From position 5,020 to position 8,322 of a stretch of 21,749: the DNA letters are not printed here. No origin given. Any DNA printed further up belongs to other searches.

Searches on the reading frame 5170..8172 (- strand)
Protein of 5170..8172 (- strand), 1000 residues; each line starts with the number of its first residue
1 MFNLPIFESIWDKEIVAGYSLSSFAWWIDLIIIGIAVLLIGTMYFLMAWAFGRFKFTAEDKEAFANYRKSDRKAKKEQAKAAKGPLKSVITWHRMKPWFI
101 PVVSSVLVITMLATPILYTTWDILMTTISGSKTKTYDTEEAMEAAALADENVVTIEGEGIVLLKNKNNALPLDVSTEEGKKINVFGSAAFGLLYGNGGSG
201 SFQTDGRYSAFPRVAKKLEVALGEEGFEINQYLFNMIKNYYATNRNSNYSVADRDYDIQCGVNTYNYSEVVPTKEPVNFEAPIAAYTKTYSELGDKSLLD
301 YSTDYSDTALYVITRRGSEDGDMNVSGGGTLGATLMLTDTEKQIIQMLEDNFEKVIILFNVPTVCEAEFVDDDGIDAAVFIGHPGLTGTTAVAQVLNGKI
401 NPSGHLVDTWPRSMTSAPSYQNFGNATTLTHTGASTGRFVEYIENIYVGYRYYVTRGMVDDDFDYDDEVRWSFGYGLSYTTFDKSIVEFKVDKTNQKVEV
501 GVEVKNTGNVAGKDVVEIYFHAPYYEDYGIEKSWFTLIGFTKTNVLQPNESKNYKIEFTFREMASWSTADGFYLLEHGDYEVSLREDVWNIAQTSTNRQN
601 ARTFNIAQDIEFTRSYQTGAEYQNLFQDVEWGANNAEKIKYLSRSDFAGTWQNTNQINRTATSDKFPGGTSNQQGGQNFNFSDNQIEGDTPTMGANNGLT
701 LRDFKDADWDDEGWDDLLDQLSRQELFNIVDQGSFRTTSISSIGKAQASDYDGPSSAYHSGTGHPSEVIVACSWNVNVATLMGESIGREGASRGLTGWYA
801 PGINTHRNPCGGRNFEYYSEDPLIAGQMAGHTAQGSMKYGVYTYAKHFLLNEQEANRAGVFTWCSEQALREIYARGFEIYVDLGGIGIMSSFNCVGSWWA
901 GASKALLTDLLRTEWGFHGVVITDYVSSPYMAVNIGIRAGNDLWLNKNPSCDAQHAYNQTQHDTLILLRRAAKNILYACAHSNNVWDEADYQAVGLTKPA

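Call 56: search_protein_families(library=pfam, proteins=[window:5170-8172:-], max_evalue=0.001)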
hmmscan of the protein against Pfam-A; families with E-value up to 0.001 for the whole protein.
window:5170-8172:- (1000 aa): 3 families
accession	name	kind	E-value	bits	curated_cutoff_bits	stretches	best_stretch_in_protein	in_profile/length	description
PF00933.27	Glyco_hydro_3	-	4.6e-25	89.1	27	1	752-945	73-280/316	Glycosyl hydrolase family 3 N terminal domain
PF01915.27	Glyco_hydro_3_C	-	5.2e-25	89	31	1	160-450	1-200/200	Glycosyl hydrolase family 3 C-terminal domain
PF14310.12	Fn3-like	-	2e-07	31.4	25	1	515-584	2-67/71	Fibronectin type III-like domain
